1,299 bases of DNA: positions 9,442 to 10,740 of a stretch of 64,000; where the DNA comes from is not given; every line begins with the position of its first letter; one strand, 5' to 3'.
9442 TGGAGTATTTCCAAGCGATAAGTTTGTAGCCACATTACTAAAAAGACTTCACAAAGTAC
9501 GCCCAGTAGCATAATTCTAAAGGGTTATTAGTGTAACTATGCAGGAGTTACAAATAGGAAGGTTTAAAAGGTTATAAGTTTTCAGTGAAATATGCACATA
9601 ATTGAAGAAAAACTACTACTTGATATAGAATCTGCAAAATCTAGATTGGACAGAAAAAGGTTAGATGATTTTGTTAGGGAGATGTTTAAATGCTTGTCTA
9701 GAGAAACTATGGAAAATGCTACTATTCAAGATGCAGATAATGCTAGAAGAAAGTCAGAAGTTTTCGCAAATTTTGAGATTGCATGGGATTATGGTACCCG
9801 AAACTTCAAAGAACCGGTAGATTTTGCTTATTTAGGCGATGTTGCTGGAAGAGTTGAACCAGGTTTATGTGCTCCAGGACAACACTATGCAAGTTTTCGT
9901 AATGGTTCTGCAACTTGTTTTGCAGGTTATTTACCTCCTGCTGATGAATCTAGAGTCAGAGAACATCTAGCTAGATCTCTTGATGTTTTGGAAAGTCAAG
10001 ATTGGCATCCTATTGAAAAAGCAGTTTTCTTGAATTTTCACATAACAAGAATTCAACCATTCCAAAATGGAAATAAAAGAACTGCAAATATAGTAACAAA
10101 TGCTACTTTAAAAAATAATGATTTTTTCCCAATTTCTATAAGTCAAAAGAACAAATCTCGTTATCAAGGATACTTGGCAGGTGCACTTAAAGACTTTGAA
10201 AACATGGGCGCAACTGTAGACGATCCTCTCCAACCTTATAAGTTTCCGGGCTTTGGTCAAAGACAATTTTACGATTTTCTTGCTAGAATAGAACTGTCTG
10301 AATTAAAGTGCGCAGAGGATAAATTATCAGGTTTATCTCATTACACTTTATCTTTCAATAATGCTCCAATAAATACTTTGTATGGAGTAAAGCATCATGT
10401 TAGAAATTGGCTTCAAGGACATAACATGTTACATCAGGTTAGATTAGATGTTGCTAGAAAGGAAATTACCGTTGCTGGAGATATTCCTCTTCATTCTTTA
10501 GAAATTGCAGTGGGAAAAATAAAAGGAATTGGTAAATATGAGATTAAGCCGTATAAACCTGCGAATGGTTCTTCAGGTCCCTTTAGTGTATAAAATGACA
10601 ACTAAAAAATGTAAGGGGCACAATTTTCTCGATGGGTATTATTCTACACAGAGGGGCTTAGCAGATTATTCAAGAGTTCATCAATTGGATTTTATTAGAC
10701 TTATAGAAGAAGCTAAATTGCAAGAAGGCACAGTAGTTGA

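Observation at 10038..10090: Fic/Doc motif with catalytic His replaced by Gln and a Doc-like NKR core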

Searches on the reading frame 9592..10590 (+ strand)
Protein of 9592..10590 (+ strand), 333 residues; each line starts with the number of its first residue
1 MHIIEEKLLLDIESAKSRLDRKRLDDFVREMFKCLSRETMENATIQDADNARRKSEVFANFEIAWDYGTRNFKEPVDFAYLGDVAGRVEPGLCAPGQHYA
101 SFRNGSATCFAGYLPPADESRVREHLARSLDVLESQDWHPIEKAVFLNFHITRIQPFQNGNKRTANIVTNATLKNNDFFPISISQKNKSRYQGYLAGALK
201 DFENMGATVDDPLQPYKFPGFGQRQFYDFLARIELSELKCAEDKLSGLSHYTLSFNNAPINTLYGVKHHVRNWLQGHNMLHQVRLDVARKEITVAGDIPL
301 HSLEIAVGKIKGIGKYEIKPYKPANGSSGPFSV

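Call 3: search_protein_families(library=pfam, proteins=[window:9592-10590:+], max_evalue=1)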
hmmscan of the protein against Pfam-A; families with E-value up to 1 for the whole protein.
window:9592-10590:+ (333 aa): 2 families
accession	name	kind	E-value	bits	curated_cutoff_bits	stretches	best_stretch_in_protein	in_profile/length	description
PF02661.23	Fic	-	5.7e-09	37.1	24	1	113-172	33-92/93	Fic/DOC family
PF11122.13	Spore-coat_CotD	-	0.039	14.9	22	1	167-198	30-61/90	Inner spore coat protein D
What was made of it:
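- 9592..10593 (+): Fic-fold protein gene (333 aa). Layout: N-terminal helices carrying the former inhibitory-helix position, the Fic core, a long connecting helix, and a C-terminal ferredoxin-like domain. Pfam Fic above cutoff (call 3).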

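Call 4: search_protein_families(library=ncbifam, proteins=[window:9592-10590:+], max_evalue=1)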
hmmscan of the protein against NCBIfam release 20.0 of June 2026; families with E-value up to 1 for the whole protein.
window:9592-10590:+ (333 aa): 5 families
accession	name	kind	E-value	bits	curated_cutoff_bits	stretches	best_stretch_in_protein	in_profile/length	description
TIGR02613.1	mob_myst_B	hypoth_equivalog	0.00041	20.3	124.4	1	133-182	101-150/186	mobile mystery protein B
NF046030.1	ProtAdlyltaseSoFic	equivalog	0.0032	16.5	550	1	113-178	150-216/361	protein adenylyltransferase Fic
NF041381.1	XopAC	subfamily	0.019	13.7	450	1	121-187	358-425/451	XopAC/AvrAC family type III secretion system effector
TIGR01550.1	DOC_P1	subfamily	0.036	14.2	38.65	1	120-177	30-88/122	type II toxin-antitoxin system death-on-curing family toxin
NF008623.0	PRK11609.1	equivalog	0.2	11.4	174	1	126-153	41-68/213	bifunctional nicotinamidase/pyrazinamidase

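Call 5: search_solved_structures(query=window:9592-10590:+, max_evalue=1, show_alignments=4)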
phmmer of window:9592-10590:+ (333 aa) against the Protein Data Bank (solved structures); distinct sequences matched with E-value up to 1: 21.
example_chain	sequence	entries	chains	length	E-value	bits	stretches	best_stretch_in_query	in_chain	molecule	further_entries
6zmd_B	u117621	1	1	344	2.5e-06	30.3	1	113-198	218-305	Protein adenylyltransferase FICD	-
9yz5_A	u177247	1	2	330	2.8e-06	30.1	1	113-198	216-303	Protein adenylyltransferase FICD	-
6i7h_A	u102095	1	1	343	3e-06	30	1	113-198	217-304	Adenosine monophosphate-protein transferase FICD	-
6i7i_A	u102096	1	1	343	3e-06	30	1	113-198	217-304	Adenosine monophosphate-protein transferase FICD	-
6i7g_A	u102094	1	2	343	3e-06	30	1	113-198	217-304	Adenosine monophosphate-protein transferase FICD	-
6i7j_A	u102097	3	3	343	3e-06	30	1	113-198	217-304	Adenosine monophosphate-protein transferase FICD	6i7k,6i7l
4u04_A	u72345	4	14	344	3e-06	30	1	113-198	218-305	Adenosine monophosphate-protein transferase FICD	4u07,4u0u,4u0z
4u0s_A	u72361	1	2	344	3e-06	30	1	113-198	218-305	Adenosine monophosphate-protein transferase FICD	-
7b7z_A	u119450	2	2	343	4.1e-06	29.5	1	113-198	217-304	Protein adenylyltransferase FICD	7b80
5jj6_A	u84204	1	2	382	8.7e-05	25.2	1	108-195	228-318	Adenosine monophosphate-protein transferase FICD homolog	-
5jj7_A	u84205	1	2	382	8.8e-05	25.2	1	108-195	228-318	Adenosine monophosphate-protein transferase FICD homolog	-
3cuc_A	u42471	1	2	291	0.00056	22.5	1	139-195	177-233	Protein of unknown function with a Fic domain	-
4rgl_A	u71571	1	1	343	0.0059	19.2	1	98-175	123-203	Filamentation induced by cAMP protein Fic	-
3zcn_A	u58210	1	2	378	0.0082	18.7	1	106-170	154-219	ADENOSINE MONOPHOSPHATE-PROTEIN TRANSFERASE SOFIC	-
3zec_A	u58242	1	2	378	0.0083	18.7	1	106-170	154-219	ADENOSINE MONOPHOSPHATE-PROTEIN TRANSFERASE SOFIC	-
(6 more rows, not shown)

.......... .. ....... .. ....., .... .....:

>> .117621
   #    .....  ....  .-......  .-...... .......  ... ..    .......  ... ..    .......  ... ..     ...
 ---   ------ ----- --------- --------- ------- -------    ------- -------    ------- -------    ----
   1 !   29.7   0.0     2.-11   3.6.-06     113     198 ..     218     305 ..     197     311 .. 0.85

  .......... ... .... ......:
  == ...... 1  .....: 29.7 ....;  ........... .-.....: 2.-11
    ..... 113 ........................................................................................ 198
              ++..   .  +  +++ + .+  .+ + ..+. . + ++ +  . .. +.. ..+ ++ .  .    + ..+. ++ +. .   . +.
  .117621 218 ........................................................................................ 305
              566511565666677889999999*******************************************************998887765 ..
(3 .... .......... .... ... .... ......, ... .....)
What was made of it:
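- Checked: phmmer against PDB aligns '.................' with FICD '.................' (call 5).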

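Call 6: find_homologous_proteins(query=window:9592-10590:+)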
Query window:9592-10590:+ (333 aa): 21 proteins with E <= 0.001 among 1391 candidates.
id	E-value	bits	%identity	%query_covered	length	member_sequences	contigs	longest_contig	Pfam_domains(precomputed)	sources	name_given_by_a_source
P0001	1.8e-226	769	100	100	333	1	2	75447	PF02661.24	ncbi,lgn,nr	ncbi:MAG TPA: Fic family protein [Candidatus Nanoarchaeia archaeon]|nr:Fic family protein [Candidatu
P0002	2.3e-135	469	62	100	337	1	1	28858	PF02661.24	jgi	jgi:hypothetical protein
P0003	6.1e-122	425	57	95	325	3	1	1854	PF02661.24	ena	-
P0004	2.4e-88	315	46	97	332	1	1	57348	PF02661.24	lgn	-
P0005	6.0e-81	290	43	96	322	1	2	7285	PF02661.24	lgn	-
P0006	5.1e-79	284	41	94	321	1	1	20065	PF02661.24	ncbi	-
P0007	8.5e-75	270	43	95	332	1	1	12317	PF02661.24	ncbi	-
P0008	1.1e-73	267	43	95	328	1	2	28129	PF02661.24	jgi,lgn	jgi:hypothetical protein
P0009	2.9e-72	262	42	95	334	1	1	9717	PF02661.24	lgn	-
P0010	7.0e-72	261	39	96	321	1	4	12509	PF02661.24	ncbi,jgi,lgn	jgi:hypothetical protein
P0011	2.5e-69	252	42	95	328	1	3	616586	PF02661.24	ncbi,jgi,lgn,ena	-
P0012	1.9e-68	249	39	96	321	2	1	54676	PF02661.24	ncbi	-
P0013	5.5e-68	248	43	95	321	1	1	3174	PF02661.24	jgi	jgi:hypothetical protein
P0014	1.3e-67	247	39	91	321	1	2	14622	PF02661.24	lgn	-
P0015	8.1e-66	241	41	95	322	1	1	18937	PF02661.24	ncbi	-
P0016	1.1e-63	234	40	100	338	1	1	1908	PF02661.24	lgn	-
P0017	4.3e-61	225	38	95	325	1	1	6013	PF02661.24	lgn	-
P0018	6.4e-61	225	38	95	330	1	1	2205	PF02661.24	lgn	-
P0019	1.6e-57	213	37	95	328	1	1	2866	PF02661.24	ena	-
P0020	1.9e-57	213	37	95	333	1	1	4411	PF02661.24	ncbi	-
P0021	5.5e-51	192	36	96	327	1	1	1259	PF02661.24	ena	-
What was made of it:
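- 9592..10593 (+): 100% identical to a protein a source names 'Fic family protein [Candidatus Nanoarchaeia archaeon]' (call 6).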

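Call 11: find_encoding_contigs(protein=P0011, flank=6000, max_places=3)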
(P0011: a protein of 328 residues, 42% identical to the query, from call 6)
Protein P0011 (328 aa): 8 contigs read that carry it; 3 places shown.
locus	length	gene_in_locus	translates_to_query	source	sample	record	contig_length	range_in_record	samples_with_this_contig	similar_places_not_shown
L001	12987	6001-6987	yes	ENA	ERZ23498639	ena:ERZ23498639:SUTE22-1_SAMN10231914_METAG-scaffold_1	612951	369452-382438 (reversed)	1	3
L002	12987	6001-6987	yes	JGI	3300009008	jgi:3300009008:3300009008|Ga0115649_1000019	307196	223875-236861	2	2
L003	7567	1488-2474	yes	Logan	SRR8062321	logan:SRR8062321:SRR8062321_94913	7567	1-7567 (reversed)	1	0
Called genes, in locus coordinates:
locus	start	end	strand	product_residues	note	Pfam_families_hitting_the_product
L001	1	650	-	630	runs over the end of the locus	PF05362:Lon_C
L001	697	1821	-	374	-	PF13439:Glyco_transf_4, PF00534:Glycos_transf_1, PF13692:Glyco_trans_1_4, PF13524:Glyco_trans_1_2 (weak)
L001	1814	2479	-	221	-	PF02585:PIG-L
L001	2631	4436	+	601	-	PF01935:DUF87, PF05872:HerA_C (faint)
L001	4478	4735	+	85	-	-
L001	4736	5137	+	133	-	PF04027:DUF371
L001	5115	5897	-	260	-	PF00069:Pkinase, PF07714:PK_Tyr_Ser-Thr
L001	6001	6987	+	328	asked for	PF02661:Fic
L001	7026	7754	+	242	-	-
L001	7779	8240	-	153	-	PF13636:Methyltranf_PUA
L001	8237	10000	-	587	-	PF00009:GTP_EFTU, PF01926:MMR_HSR1 (weak), PF03144:GTP_EFTU_D2 (faint), PF11987:IF-2, PF14578:GTP_EFTU_D4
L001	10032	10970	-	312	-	PF01510:Amidase_2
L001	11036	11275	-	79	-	-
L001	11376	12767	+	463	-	PF00133:tRNA-synt_1 (faint), PF01406:tRNA-synt_1e, PF01921:tRNA-synt_1f (faint), PF09334:tRNA-synt_1g (weak), PF09190:DALR_2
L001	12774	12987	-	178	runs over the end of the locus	-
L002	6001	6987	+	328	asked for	PF02661:Fic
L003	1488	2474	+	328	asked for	PF02661:Fic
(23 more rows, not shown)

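Call 13: find_encoding_contigs(protein=P0004, flank=6000, max_places=2)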
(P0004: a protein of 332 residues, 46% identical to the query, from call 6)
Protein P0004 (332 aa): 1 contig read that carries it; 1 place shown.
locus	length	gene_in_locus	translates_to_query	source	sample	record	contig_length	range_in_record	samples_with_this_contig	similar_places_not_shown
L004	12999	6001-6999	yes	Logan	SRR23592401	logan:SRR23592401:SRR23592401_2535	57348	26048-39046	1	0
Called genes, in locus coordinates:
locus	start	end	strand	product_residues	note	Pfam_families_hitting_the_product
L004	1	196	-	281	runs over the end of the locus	-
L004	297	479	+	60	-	-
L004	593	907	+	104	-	-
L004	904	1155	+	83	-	PF01157:Ribosomal_L21e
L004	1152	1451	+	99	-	PF03874:RNA_pol_Rpb4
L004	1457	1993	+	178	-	PF04919:DUF655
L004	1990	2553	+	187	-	PF00416:Ribosomal_S13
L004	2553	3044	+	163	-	PF01479:S4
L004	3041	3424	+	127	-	PF00411:Ribosomal_S11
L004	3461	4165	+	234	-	PF01193:RNA_pol_L, PF01000:RNA_pol_A_bac (weak)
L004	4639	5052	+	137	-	PF00828:Ribosomal_L27A (weak)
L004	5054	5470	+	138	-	PF00572:Ribosomal_L13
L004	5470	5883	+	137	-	PF00380:Ribosomal_S9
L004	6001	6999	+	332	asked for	PF02661:Fic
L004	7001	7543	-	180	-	PF07508:Recombinase (weak)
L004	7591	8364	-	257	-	PF00239:Resolvase, PF07508:Recombinase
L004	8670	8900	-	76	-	-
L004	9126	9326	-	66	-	-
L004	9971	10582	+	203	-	-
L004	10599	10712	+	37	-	-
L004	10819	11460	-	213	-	-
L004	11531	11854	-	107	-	-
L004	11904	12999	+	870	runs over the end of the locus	PF04851:ResIII (faint), PF00270:DEAD, PF00271:Helicase_C, PF22590:Cas3-like_C_2 (weak), PF19306:WHD_Lhr, PF08494:DEAD_assoc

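Call 14: find_encoding_contigs(protein=P0012, flank=6000, max_places=2)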
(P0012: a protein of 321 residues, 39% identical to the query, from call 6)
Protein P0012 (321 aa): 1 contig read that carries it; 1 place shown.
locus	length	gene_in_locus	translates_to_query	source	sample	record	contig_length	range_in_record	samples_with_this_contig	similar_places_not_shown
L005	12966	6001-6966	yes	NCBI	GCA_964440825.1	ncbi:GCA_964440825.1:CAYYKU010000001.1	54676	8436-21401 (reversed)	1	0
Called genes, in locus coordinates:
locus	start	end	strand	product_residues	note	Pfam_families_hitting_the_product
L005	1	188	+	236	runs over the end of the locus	PF01193:RNA_pol_L, PF01000:RNA_pol_A_bac (faint)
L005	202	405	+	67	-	-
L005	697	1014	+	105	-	-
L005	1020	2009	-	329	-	PF01609:DDE_Tnp_1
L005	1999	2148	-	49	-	-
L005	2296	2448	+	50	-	-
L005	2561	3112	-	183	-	-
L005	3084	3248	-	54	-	-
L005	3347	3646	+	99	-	PF01638:HxlR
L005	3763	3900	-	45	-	-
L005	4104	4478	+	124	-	-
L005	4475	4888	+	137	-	PF00572:Ribosomal_L13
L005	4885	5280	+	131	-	PF00380:Ribosomal_S9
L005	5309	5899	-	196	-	PF11599:AviRa, PF01170:UPF0020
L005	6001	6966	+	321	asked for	PF02661:Fic (weak)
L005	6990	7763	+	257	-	PF08843:AbiEii (faint)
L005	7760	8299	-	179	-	PF07508:Recombinase (weak)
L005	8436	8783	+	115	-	-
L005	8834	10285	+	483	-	PF02127:Peptidase_M18 (weak)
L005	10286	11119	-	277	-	PF02899:Phage_int_SAM_1 (faint), PF13495:Phage_int_SAM_4 (weak), PF00589:Phage_integrase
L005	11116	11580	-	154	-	PF13527:Acetyltransf_9 (weak), PF00583:Acetyltransf_1, PF13673:Acetyltransf_10, PF13508:Acetyltransf_7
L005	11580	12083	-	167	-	-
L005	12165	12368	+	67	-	-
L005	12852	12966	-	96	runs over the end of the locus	-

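Call 18: find_encoding_contigs(protein=P0002, flank=5000, max_places=1)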
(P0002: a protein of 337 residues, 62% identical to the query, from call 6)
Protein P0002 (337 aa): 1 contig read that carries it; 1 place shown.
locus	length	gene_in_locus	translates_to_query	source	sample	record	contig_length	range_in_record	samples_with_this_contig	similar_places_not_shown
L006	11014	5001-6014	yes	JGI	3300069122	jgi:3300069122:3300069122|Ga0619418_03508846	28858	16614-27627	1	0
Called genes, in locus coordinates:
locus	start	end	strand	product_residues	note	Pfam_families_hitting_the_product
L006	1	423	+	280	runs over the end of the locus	PF00892:EamA, PF03151:TPT (faint), PF00892:EamA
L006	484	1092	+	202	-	-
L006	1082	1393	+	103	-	-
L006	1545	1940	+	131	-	-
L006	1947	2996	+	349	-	PF00587:tRNA-synt_2b, PF03129:HGTP_anticodon, PF09180:ProRS-C_1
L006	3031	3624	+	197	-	PF06941:NT5C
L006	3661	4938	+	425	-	PF18195:GatD_N, PF00710:Asparaginase, PF17763:Asparaginase_C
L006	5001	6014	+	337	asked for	PF02661:Fic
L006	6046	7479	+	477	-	PF02934:GatB_N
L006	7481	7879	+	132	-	-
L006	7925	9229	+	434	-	PF01336:tRNA_anti-codon, PF00152:tRNA-synt_2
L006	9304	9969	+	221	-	-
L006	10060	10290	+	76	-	-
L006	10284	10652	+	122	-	-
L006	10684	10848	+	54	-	-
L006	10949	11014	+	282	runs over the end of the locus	PF00892:EamA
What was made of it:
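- Not a toxin-antitoxin pair: in L006 the gene lies directly between gatD and gatE with no partner gene (call 18). In L006 the gene lies directly between gatD and gatE (call 18).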

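Call 19: find_encoding_contigs(protein=P0006, flank=5000, max_places=1)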
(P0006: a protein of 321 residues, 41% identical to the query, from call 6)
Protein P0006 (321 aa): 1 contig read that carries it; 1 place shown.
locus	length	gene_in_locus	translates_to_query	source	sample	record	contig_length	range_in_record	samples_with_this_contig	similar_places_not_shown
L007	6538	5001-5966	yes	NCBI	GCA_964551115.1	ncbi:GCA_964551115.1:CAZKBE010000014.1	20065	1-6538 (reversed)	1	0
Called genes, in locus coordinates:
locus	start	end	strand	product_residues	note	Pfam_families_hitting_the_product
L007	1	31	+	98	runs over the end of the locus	-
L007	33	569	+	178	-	PF04919:DUF655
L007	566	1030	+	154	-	PF00416:Ribosomal_S13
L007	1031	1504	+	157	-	PF01479:S4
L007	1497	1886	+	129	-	PF00411:Ribosomal_S11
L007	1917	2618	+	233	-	PF01193:RNA_pol_L, PF01000:RNA_pol_A_bac (faint)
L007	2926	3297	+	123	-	-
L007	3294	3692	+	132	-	PF00572:Ribosomal_L13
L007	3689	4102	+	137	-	PF00380:Ribosomal_S9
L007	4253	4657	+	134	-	-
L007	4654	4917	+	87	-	-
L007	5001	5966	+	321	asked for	PF02661:Fic (weak)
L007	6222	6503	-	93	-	-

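Call 20: find_encoding_contigs(protein=P0008, flank=5000, max_places=1)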
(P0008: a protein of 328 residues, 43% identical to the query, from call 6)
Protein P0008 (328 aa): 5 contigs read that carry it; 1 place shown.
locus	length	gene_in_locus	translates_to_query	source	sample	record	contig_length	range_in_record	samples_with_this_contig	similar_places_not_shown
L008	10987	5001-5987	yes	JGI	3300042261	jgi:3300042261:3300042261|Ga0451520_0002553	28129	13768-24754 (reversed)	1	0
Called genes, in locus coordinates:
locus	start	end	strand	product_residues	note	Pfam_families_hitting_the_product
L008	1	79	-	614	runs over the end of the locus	PF05362:Lon_C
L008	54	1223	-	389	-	PF13439:Glyco_transf_4, PF26334:Gtf3_N (weak), PF00534:Glycos_transf_1, PF13692:Glyco_trans_1_4, PF13524:Glyco_trans_1_2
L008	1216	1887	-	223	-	PF02585:PIG-L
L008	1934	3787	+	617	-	PF01935:DUF87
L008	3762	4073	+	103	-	-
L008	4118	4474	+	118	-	PF04027:DUF371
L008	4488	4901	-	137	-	-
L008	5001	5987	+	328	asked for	PF02661:Fic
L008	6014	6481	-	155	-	PF13636:Methyltranf_PUA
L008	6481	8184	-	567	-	PF00009:GTP_EFTU, PF11987:IF-2, PF14578:GTP_EFTU_D4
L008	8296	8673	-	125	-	-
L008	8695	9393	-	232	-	-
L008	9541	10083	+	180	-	PF13302:Acetyltransf_3, PF13420:Acetyltransf_4, PF00583:Acetyltransf_1, PF08445:FR47 (weak)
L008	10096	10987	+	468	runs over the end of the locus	PF01406:tRNA-synt_1e, PF01921:tRNA-synt_1f (faint), PF00133:tRNA-synt_1 (faint), PF09334:tRNA-synt_1g, PF09190:DALR_2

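Call 21: find_encoding_contigs(protein=P0015, flank=5000, max_places=1)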
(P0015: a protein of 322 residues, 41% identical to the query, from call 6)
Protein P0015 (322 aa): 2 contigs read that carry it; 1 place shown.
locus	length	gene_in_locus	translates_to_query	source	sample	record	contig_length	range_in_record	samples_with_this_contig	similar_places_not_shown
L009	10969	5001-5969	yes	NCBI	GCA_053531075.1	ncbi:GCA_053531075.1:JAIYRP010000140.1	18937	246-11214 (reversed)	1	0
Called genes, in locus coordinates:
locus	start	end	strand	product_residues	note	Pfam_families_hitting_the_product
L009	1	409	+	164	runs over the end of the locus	PF00239:Resolvase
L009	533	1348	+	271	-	-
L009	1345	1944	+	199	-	-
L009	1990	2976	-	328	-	PF13385:Laminin_G_3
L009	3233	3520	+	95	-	-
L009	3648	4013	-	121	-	-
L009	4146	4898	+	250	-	PF00069:Pkinase, PF07714:PK_Tyr_Ser-Thr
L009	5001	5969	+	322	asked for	PF02661:Fic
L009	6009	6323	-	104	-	PF00338:Ribosomal_S10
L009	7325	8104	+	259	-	-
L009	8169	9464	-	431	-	PF00009:GTP_EFTU, PF03144:GTP_EFTU_D2, PF03143:GTP_EFTU_D3, PF22594:GTP-eEF1A_C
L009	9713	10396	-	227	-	-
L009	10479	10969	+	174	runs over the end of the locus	PF06559:DCD_N, PF22769:DCD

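Call 22: predict_structure(alignment_id=A1)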
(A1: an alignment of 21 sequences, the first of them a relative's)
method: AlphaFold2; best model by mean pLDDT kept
length: 333 residues; sequences in the alignment: 21
mean_pLDDT: 85.6   pTM: 0.78
mean pLDDT of the five models: 85.6, 84.5, 83.6, 83.6, 78.7
residues with pLDDT >= 90: 158; 70-90: 144; 50-70: 20; < 50: 11
segments of 3 or more residues with pLDDT < 50: 323-333
pLDDT, mean of each block of 10 residues (from residue 1): 91 81 65 76 65 82 93 92 94 88 83 88 95 92 96 91 93 88 87 93 81 90 96 89 79 89 90 87 87 89 92 89 47 34
secondary structure, 60 per line:
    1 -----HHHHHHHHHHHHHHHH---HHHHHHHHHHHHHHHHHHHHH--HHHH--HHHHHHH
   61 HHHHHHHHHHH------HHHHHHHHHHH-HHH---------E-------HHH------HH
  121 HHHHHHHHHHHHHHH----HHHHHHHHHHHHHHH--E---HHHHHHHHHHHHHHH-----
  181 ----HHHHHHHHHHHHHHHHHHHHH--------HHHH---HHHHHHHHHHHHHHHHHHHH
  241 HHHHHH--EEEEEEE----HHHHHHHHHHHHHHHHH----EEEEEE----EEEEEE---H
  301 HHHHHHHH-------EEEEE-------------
elements in order: H6-21 H25-45 H48-51 H54-71 H78-88 H119-135 H140-154 H161-175 H185-205 H214-217 H221-246 E249-255 H260-276 E281-286 E291-296 H300-308 E316-320
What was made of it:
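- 9592..10593 (+): AF2 pLDDT 85.6, pTM 0.78 (call 22).
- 9727..9741 (+): Clade-specific motif Q46-D47-A-D49-N50. D47 aligns with the inhibitory Glu of the class II (S/T)xxxE motif in canonical relatives. Model confidence here is only about 65-76 (call 22).
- On Fic/Fido superfamily (Pfam PF02661): AF2 model pLDDT 85.6 (call 22).
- On Doc kinases (TIGR01550 DOC_P1): The protein is 333 aa with extra domains (call 22).
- That segment is modelled at modest confidence (call 22). The structure model is confident (call 22).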

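Call 25: search_protein_representatives(alignment_id=A1)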
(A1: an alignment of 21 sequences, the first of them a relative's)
Query: 21 sequences, 325 profile positions. Proteins with E-value up to 0.001 (for the whole library): 4136; up to 1e-10: 552; up to 1e-30: 65. The best 150 are listed.
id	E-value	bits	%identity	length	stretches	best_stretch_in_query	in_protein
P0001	1.1e-136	471.8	-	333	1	1-321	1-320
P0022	2.5e-130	450.9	-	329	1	1-321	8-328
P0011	7.4e-128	442.8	-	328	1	1-323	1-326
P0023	9.4e-128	442.5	-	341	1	1-319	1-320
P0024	3.4e-120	417.6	-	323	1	1-321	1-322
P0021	4.0e-118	410.8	-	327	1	1-321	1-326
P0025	8.1e-117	406.5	-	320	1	1-320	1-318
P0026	2.5e-115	401.6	-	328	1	2-323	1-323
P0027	1.8e-111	389.0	-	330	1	2-322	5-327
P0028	1.2e-110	386.3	-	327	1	1-321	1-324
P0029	3.3e-109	381.5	-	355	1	1-323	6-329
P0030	9.4e-109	380.0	-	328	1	2-322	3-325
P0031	1.1e-108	379.8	-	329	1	3-323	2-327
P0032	6.0e-104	364.2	-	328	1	2-320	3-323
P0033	8.5e-104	363.7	-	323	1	1-321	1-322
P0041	1.0e-47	179.4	-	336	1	40-314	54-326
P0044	1.2e-44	169.4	-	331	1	2-321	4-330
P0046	2.5e-44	168.3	-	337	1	4-319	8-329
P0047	1.1e-43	166.2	-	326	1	1-322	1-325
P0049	9.0e-43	163.2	-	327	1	2-318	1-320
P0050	1.2e-42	162.8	-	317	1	57-317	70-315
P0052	2.1e-41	158.7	-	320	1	102-304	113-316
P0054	1.5e-40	155.9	-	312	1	2-322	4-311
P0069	1.6e-36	142.7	-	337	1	60-321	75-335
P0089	1.2e-28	116.8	-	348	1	47-320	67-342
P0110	8.5e-24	100.8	-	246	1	58-247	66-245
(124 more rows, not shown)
